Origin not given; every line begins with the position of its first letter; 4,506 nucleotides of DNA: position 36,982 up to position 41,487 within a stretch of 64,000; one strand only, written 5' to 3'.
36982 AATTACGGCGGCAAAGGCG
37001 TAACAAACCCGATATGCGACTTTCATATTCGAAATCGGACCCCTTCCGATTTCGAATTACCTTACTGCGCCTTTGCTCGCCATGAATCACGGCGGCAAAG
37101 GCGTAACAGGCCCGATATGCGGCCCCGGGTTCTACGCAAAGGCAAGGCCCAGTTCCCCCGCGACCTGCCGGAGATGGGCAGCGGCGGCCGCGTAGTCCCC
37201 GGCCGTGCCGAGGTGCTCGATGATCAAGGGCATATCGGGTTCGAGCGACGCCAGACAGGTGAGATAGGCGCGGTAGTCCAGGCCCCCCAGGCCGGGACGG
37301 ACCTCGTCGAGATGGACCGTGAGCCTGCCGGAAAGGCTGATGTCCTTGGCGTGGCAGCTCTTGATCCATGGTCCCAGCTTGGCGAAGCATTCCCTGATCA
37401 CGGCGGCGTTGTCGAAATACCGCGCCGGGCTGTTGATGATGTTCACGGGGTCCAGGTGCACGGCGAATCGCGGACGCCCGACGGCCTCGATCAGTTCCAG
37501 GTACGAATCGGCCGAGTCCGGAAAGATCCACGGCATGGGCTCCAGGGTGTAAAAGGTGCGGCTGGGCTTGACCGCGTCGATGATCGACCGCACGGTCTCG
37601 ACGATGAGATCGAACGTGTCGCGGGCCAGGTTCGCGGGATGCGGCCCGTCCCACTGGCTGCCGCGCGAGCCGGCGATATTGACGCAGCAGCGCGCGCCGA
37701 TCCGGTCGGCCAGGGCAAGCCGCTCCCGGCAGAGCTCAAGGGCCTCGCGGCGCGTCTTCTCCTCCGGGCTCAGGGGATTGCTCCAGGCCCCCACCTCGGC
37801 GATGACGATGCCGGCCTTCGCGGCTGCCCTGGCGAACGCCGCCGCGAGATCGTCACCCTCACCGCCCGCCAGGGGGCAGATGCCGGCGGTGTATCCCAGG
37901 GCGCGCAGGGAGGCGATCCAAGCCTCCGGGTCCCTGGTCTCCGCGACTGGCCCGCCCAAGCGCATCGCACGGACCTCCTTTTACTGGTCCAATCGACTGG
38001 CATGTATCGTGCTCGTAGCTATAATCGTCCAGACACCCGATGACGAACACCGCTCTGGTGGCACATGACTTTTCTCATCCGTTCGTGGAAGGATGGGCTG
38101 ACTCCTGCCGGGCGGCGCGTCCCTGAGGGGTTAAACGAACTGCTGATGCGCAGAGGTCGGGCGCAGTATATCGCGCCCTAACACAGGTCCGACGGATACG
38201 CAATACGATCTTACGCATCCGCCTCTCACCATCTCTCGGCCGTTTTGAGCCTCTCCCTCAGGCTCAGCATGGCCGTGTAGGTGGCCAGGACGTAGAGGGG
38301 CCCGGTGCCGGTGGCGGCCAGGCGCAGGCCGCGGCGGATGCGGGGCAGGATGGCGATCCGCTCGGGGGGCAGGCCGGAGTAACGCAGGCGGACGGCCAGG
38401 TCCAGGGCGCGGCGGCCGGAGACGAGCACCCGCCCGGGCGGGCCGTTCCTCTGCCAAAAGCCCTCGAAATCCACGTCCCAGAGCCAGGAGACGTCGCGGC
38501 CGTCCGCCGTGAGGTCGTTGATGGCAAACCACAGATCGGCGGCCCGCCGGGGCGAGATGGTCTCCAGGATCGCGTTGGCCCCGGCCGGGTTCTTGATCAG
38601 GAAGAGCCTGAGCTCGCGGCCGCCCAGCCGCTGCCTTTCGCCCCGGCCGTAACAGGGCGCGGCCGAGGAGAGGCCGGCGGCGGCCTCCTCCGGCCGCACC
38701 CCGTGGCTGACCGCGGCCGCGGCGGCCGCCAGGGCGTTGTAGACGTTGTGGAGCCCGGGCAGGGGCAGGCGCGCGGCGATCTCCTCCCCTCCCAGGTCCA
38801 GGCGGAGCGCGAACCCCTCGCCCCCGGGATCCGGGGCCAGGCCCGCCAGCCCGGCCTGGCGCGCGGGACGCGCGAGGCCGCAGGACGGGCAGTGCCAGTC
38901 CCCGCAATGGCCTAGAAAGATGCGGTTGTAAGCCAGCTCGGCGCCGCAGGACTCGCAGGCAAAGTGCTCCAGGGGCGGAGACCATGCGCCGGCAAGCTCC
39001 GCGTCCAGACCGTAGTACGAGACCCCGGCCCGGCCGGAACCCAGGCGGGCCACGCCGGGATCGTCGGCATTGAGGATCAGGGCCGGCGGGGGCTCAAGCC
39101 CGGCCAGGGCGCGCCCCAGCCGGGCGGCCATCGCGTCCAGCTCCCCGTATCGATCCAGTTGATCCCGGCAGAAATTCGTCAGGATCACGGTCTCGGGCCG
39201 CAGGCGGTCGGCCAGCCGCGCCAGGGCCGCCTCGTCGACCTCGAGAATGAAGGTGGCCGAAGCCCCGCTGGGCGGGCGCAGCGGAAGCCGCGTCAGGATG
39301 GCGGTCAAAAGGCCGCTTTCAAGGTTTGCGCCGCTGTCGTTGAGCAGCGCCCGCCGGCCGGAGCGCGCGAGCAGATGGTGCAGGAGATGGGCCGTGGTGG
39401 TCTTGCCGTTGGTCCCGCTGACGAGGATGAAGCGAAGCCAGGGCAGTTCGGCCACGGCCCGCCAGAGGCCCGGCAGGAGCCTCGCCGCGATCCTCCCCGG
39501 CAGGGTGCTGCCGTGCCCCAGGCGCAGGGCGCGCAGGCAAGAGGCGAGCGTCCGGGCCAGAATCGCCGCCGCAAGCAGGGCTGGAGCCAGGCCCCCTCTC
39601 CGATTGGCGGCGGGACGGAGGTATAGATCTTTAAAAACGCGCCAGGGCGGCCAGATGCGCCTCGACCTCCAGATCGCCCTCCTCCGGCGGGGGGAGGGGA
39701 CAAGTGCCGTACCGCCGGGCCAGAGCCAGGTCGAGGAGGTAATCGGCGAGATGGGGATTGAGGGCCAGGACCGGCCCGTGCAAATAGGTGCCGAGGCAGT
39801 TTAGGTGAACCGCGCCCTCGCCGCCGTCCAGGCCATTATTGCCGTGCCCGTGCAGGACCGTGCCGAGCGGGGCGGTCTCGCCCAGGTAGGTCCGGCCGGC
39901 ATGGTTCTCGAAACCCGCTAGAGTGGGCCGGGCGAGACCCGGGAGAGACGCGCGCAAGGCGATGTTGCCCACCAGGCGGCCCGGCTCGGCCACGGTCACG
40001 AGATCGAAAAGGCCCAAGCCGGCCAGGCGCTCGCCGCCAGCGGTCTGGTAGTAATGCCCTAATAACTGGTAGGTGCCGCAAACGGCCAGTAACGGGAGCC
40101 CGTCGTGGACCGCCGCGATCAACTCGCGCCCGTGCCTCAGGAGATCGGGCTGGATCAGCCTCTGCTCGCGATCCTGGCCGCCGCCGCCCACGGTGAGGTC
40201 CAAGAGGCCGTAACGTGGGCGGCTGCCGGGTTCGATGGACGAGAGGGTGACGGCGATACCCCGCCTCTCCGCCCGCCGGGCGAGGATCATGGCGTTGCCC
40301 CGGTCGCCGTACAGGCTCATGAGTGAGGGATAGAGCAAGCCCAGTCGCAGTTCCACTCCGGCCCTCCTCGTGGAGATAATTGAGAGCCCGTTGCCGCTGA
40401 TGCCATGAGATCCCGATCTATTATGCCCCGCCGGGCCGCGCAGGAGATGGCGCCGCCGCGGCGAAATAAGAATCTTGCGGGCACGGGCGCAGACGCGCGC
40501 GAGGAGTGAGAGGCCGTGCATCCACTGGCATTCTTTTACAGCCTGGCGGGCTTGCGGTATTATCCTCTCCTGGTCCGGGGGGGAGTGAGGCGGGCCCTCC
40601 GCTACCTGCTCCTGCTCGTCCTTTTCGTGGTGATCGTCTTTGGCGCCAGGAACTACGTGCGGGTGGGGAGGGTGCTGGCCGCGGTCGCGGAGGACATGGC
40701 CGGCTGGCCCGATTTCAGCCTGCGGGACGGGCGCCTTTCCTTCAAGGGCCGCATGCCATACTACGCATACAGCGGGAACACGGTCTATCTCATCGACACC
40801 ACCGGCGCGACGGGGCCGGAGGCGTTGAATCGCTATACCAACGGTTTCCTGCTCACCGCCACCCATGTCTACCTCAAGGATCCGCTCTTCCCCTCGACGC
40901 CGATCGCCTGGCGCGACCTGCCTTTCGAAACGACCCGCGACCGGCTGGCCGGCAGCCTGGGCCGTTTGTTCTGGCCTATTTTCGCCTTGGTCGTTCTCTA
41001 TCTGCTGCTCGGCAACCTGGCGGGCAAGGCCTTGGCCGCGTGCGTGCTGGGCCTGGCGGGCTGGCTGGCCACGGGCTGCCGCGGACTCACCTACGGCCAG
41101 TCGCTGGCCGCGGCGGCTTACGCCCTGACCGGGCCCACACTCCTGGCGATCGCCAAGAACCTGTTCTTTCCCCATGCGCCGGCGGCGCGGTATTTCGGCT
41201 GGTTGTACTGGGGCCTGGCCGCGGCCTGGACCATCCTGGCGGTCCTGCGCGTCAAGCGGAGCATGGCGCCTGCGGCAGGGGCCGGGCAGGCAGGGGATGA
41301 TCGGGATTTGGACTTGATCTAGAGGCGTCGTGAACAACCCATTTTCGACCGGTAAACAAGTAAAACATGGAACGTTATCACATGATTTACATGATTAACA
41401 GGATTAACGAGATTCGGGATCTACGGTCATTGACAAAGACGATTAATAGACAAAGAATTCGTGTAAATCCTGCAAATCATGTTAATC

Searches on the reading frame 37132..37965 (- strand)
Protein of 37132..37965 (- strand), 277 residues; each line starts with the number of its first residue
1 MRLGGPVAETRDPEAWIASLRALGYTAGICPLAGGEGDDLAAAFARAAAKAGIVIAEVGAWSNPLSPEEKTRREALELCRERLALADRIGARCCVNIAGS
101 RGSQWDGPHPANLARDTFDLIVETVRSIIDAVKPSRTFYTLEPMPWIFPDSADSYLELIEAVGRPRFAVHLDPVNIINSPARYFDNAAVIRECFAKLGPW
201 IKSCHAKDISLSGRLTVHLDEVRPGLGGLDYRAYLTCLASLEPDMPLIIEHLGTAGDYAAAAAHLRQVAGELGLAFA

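Call 8: search_protein_families(library=pfam, proteins=[window:37132-37965:-], max_evalue=0.01)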
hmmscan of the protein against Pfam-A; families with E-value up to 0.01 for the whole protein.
window:37132-37965:- (277 aa): 1 family
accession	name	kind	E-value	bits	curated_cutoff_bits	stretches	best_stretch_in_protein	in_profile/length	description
PF01261.30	AP_endonuc_2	-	1.2e-18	68.1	31.1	1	38-267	27-248/249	Xylose isomerase-like TIM barrel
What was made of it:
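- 37132..37965 (-): Upstream gene (as read on the minus strand): a xylose-isomerase-like TIM-barrel sugar phosphate isomerase/epimerase. Its stop codon is 10 nt from the array. Pfam PF01261, E=1.2e-18 (call 8).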

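Call 9: find_encoding_contigs(protein=window:37132-37965:-, flank=6000, max_places=10)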
Protein window:37132-37965:- (277 aa): 2 contigs read that carry it; 2 places shown.
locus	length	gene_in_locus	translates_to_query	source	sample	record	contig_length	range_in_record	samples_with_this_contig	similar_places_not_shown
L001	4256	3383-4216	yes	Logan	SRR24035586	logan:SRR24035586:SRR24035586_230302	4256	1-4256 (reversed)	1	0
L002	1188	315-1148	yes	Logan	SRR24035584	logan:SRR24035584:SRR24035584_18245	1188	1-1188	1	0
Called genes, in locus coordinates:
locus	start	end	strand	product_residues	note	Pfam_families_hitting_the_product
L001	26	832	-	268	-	PF06691:DUF1189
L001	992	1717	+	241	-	PF07685:GATase_3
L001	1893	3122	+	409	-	PF08245:Mur_ligase_M, PF08353:MurT_C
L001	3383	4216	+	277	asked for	PF01261:AP_endonuc_2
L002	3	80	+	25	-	?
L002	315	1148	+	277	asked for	PF01261:AP_endonuc_2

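Call 22: find_homologous_proteins(query=window:37132-37965:-, max_evalue=1e-20)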
Query window:37132-37965:- (277 aa): 7953 proteins with E <= 1e-20 among 8000 candidates; the best 120 are listed.
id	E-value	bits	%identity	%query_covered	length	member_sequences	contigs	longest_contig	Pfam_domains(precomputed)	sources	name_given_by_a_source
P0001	4.7e-183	625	100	100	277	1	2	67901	PF01261.31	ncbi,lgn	ncbi:MAG: sugar phosphate isomerase/epimerase family protein [Patescibacteria group bacterium]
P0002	1.8e-130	453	73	100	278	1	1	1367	PF01261.31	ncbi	-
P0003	2.9e-129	449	71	99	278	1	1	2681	PF01261.31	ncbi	-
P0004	5.3e-128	444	70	100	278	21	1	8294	PF01261.31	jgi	jgi:sugar phosphate isomerase/epimerase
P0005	3.0e-127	442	69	100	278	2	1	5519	PF01261.31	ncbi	-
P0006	3.5e-126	439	69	100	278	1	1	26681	PF01261.31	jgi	jgi:sugar phosphate isomerase/epimerase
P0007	4.2e-126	438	70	100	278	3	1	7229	PF01261.31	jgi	jgi:sugar phosphate isomerase/epimerase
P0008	7.2e-126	437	70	100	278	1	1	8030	PF01261.31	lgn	-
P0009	7.6e-126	437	69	100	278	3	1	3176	PF01261.31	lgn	-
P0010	1.1e-125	437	69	100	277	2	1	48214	PF01261.31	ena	-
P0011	1.3e-125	437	69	100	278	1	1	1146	PF01261.31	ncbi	-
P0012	1.4e-125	437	69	100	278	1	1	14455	PF01261.31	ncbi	-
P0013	1.4e-125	437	69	100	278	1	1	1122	PF01261.31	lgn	-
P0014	5.4e-125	435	69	100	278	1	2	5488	PF01261.31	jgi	jgi:sugar phosphate isomerase/epimerase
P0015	7.9e-125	434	69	100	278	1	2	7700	PF01261.31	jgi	jgi:sugar phosphate isomerase/epimerase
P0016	1.1e-124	434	69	100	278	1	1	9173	PF01261.31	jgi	jgi:sugar phosphate isomerase/epimerase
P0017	3.1e-124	432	69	100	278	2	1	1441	PF01261.31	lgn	-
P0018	6.6e-124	431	70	99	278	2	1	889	PF01261.31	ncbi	-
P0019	8.8e-124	431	67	100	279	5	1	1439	PF01261.31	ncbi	-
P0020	9.3e-124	431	68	98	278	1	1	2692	PF01261.31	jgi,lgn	jgi:sugar phosphate isomerase/epimerase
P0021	1.2e-123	430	68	100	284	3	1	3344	PF01261.31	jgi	jgi:sugar phosphate isomerase/epimerase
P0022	1.5e-123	430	72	95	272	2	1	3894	PF01261.31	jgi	jgi:sugar phosphate isomerase/epimerase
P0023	1.8e-123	430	67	99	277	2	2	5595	PF01261.31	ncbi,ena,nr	ncbi:MAG TPA: sugar phosphate isomerase/epimerase [Herpetosiphonaceae bacterium]|nr:sugar phosphate 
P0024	2.0e-123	429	68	99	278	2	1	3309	PF01261.31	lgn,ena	-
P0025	4.5e-123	428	69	100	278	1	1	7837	PF01261.31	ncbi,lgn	-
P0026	4.5e-123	428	68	100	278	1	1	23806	PF01261.31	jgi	jgi:sugar phosphate isomerase/epimerase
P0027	1.1e-122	427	70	92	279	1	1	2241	PF01261.31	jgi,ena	-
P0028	1.7e-122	426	69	100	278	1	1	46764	PF01261.31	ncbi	-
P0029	1.8e-122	426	65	100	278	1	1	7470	PF01261.31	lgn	-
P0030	2.7e-122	426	68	99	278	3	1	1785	PF01261.31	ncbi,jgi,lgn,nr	ncbi:MAG: sugar phosphate isomerase/epimerase [Firmicutes bacterium]|nr:sugar phosphate isomerase/ep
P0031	4.6e-122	425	67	99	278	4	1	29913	PF01261.31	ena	-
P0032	4.7e-122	425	68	100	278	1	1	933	PF01261.31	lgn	-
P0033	7.7e-122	424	66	100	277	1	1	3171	PF01261.31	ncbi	-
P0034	1.2e-121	424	66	99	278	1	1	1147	PF01261.31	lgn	-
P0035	1.3e-121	424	66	100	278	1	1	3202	PF01261.31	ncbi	-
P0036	1.3e-121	423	67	99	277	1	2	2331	PF01261.31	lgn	-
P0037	1.5e-121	423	67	100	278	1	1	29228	PF01261.31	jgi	jgi:sugar phosphate isomerase/epimerase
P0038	1.7e-121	423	67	99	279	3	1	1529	PF01261.31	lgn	-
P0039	2.4e-121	423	65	100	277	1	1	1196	PF01261.31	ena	-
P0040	4.7e-121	422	67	100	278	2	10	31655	PF01261.31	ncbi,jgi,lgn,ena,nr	ncbi:MAG: TIM barrel protein [Armatimonadetes bacterium]|jgi:sugar phosphate isomerase/epimerase|nr:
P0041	5.3e-121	422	66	100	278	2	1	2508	PF01261.31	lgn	-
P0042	6.1e-121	421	67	100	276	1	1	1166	PF01261.31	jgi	jgi:sugar phosphate isomerase/epimerase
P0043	6.8e-121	421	67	100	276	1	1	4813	PF01261.31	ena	-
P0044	7.3e-121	421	68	99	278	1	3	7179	PF01261.31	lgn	-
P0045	8.5e-121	421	66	100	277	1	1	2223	PF01261.31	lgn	-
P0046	8.6e-121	421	67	99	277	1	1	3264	PF01261.31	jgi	-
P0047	8.7e-121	421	66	100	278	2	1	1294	PF01261.31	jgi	jgi:sugar phosphate isomerase/epimerase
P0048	1.3e-120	420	66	100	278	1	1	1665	PF01261.31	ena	-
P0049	1.6e-120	420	67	100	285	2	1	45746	PF01261.31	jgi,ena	-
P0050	1.6e-120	420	67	99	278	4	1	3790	PF01261.31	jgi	jgi:sugar phosphate isomerase/epimerase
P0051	1.9e-120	420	68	100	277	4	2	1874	PF01261.31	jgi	jgi:sugar phosphate isomerase/epimerase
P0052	2.7e-120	419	67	99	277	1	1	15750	PF01261.31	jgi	-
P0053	3.0e-120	419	66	100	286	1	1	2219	PF01261.31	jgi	jgi:sugar phosphate isomerase/epimerase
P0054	3.8e-120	419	66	100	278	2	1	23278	PF01261.31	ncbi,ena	-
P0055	4.1e-120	419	67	100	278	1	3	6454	PF01261.31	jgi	jgi:sugar phosphate isomerase/epimerase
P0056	4.5e-120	418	67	100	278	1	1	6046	PF01261.31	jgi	jgi:sugar phosphate isomerase/epimerase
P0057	4.5e-120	418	68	98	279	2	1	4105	PF01261.31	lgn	-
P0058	5.1e-120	418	68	100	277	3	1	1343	PF01261.31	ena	-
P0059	6.8e-120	418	67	100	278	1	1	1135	PF01261.31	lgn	-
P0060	6.9e-120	418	66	99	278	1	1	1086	PF01261.31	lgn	-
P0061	7.1e-120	418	67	100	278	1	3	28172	PF01261.31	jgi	jgi:sugar phosphate isomerase/epimerase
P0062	7.4e-120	418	66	100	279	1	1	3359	PF01261.31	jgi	jgi:sugar phosphate isomerase/epimerase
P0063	7.7e-120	418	66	100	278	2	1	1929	PF01261.31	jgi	jgi:sugar phosphate isomerase/epimerase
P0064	7.8e-120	418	67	100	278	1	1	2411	PF01261.31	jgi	jgi:sugar phosphate isomerase/epimerase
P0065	8.2e-120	418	67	100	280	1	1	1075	PF01261.31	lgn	-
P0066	8.8e-120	418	66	100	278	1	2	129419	PF01261.31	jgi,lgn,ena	jgi:sugar phosphate isomerase/epimerase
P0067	1.2e-119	417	65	100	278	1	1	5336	PF01261.31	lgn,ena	-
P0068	1.6e-119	417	67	99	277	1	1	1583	PF01261.31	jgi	jgi:sugar phosphate isomerase/epimerase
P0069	2.0e-119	416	66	100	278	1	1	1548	PF01261.31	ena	-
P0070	2.2e-119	416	68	96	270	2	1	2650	PF01261.31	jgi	jgi:sugar phosphate isomerase/epimerase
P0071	2.3e-119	416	67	99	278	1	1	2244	PF01261.31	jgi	jgi:sugar phosphate isomerase/epimerase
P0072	2.4e-119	416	66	100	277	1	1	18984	PF01261.31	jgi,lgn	jgi:sugar phosphate isomerase/epimerase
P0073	2.4e-119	416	64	100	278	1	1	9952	PF01261.31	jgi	jgi:sugar phosphate isomerase/epimerase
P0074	3.0e-119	416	68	100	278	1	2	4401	PF01261.31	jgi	jgi:sugar phosphate isomerase/epimerase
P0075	3.0e-119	416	69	98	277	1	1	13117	PF01261.31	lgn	-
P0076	3.1e-119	416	65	100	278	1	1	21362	PF01261.31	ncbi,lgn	-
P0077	3.4e-119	416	67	99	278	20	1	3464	PF01261.31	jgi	jgi:sugar phosphate isomerase/epimerase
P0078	3.7e-119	415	68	96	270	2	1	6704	PF01261.31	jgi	jgi:sugar phosphate isomerase/epimerase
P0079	5.1e-119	415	68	100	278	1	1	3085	PF01261.31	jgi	jgi:sugar phosphate isomerase/epimerase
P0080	5.8e-119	415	66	100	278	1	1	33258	PF01261.31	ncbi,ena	-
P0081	6.3e-119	415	68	97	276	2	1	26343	PF01261.31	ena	-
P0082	9.5e-119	414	65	100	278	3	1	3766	PF01261.31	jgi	jgi:sugar phosphate isomerase/epimerase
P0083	1.1e-118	414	66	100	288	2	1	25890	PF01261.31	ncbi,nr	ncbi:MAG: TIM barrel protein [bacterium]|nr:TIM barrel protein [bacterium]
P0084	1.2e-118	414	68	100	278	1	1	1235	PF01261.31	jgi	-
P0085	1.2e-118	414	65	100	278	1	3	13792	PF01261.31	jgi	-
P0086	1.2e-118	414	66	99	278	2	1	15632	PF01261.31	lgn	-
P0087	1.4e-118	414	68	92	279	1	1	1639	PF01261.31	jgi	jgi:sugar phosphate isomerase/epimerase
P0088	1.4e-118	414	68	100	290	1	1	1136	PF01261.31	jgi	jgi:sugar phosphate isomerase/epimerase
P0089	1.5e-118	413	68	100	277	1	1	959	PF01261.31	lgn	-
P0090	1.5e-118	413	65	99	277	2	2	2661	PF01261.31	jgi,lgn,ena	-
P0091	1.5e-118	413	66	100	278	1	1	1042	PF01261.31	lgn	-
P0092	2.0e-118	413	66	100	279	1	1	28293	PF01261.31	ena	-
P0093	2.0e-118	413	66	99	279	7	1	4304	PF01261.31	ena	-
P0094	2.3e-118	413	64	99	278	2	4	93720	PF01261.31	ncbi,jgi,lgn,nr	ncbi:sugar phosphate isomerase/epimerase [Candidatus Poribacteria bacterium]|nr:sugar phosphate isom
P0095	2.3e-118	413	69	94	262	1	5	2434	PF01261.31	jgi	jgi:sugar phosphate isomerase/epimerase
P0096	2.4e-118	413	65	99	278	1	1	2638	PF01261.31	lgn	-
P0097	2.6e-118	413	66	99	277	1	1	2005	PF01261.31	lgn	-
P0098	2.7e-118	413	66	100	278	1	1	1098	PF01261.31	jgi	-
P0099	2.8e-118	413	66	99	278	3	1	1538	PF01261.31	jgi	-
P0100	3.1e-118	412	67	99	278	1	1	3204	PF01261.31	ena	-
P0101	3.4e-118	412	64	100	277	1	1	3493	PF01261.31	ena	-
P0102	3.9e-118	412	66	99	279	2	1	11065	PF01261.31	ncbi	-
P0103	4.2e-118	412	64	100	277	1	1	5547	PF01261.31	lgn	-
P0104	4.6e-118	412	67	100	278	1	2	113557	PF01261.31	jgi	jgi:sugar phosphate isomerase/epimerase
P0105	4.7e-118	412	67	97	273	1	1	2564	PF01261.31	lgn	-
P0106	5.0e-118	412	65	100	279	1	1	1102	PF01261.31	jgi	-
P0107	5.2e-118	412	65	100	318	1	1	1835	PF01261.31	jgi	jgi:sugar phosphate isomerase/epimerase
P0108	5.6e-118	412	66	99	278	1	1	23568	PF01261.31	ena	-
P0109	6.0e-118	411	64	100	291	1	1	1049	PF01261.31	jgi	jgi:sugar phosphate isomerase/epimerase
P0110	6.7e-118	411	69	97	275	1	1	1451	PF01261.31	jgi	jgi:sugar phosphate isomerase/epimerase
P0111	7.4e-118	411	65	100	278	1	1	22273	PF01261.31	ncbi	-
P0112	8.9e-118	411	66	100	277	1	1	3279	PF01261.31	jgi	jgi:sugar phosphate isomerase/epimerase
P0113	1.0e-117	411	65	100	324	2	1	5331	PF01261.31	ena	-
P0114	1.0e-117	411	65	100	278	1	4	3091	PF01261.31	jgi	jgi:sugar phosphate isomerase/epimerase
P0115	1.0e-117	411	66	100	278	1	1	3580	PF01261.31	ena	-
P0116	1.0e-117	411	65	100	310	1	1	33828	PF01261.31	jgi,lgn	jgi:sugar phosphate isomerase/epimerase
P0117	1.2e-117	410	67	100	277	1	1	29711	PF01261.31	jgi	jgi:sugar phosphate isomerase/epimerase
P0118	1.4e-117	410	67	100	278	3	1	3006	PF01261.31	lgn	-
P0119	1.5e-117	410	66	99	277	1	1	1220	PF01261.31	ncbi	-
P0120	1.7e-117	410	67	99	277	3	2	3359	PF01261.31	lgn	-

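Call 23: find_encoding_contigs(protein=P0006, flank=5000, max_places=2)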
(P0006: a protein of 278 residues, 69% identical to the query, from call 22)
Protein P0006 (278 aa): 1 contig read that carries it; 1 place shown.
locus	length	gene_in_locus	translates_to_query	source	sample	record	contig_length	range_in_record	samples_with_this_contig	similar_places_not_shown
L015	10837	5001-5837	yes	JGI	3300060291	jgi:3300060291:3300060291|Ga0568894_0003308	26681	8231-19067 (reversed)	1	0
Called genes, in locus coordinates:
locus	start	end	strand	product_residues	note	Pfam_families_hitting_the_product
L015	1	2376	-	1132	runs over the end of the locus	PF07719:TPR_2 (faint), PF12895:ANAPC3 (faint), PF13424:TPR_12 (faint), PF13428:TPR_14 (faint), PF13431:TPR_17 (faint), PF14561:TPR_20 (faint), PF13432:TPR_16, PF14559:TPR_19, +8 more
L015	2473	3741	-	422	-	PF00109:ketoacyl-synt, PF02801:Ketoacyl-synt_C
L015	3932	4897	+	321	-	PF00248:Aldo_ket_red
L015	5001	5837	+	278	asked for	PF01261:AP_endonuc_2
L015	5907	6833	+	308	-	PF00294:PfkB, PF08543:Phos_pyr_kin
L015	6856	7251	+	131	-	PF05025:RbsD_FucU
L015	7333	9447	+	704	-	PF13191:AAA_16 (weak)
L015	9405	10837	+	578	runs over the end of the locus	PF13091:PLDc_2 (weak), PF09565:RE_NgoFVII (weak), PF13091:PLDc_2 (weak)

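Call 24: find_encoding_contigs(protein=P0010, flank=5000, max_places=2)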
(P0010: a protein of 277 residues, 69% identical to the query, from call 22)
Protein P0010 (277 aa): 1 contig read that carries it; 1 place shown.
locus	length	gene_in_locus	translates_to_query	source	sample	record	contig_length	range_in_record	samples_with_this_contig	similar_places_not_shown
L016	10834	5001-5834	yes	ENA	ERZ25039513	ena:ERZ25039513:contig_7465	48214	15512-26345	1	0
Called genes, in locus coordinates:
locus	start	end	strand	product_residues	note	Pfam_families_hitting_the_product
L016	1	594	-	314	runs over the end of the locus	PF02653:BPD_transp_2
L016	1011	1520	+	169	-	PF02900:LigB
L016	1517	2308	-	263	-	PF03328:HpcH_HpaI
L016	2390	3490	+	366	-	PF03102:NeuB, PF08666:SAF (weak)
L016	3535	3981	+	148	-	PF00359:PTS_EIIA_2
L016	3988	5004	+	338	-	PF08240:ADH_N, PF00107:ADH_zinc_N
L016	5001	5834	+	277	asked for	PF01261:AP_endonuc_2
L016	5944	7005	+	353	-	PF00044:Gp_dh_N, PF02800:Gp_dh_C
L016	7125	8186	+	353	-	PF00005:ABC_tran, PF13304:AAA_21 (faint), PF08402:TOBE_2 (weak)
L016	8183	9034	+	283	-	PF00528:BPD_transp_1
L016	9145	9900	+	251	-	PF00528:BPD_transp_1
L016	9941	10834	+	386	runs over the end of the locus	PF01547:SBP_bac_1, PF13531:SBP_bac_11 (faint), PF13416:SBP_bac_8, PF13343:SBP_bac_6 (weak)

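Call 25: find_encoding_contigs(protein=P0004, flank=5000, max_places=2)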
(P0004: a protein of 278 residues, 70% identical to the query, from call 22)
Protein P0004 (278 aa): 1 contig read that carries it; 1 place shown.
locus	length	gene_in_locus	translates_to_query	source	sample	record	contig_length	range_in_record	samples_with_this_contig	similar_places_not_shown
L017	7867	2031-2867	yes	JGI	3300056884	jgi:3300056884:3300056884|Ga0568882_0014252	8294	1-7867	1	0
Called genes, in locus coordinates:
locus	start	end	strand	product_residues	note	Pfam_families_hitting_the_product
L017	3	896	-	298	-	?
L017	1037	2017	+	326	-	PF00248:Aldo_ket_red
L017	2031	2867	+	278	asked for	PF01261:AP_endonuc_2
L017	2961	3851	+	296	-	PF00294:PfkB, PF08543:Phos_pyr_kin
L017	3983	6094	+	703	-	PF13191:AAA_16 (weak)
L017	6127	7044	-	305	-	PF00296:Bac_luciferase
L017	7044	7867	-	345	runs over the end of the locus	PF04055:Radical_SAM, PF13186:SPASM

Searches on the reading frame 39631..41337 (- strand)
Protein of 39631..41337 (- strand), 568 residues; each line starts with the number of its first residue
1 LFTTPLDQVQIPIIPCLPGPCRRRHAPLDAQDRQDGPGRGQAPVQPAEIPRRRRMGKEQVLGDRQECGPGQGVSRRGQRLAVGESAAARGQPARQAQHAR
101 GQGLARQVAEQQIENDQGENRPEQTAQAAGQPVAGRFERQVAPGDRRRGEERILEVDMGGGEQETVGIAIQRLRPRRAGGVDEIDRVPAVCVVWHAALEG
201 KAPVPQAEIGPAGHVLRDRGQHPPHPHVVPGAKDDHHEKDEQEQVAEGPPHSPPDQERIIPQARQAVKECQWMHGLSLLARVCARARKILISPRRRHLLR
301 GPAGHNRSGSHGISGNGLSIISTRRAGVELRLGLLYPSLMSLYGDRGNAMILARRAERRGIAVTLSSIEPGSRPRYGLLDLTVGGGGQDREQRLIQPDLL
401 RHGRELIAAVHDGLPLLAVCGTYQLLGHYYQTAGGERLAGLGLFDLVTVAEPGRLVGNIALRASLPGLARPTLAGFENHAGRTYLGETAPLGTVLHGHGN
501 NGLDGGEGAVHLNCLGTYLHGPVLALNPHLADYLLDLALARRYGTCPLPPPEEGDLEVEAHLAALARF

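Call 8: search_protein_families(library=pfam, proteins=[window:39631-41337:-], max_evalue=0.01)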
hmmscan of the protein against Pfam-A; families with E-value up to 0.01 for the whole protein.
window:39631-41337:- (568 aa): 1 family
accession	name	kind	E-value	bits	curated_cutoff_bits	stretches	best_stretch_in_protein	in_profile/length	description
PF07685.20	GATase_3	-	6.8e-31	107.9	27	1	333-525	3-193/196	CobB/CobQ-like glutamine amidotransferase domain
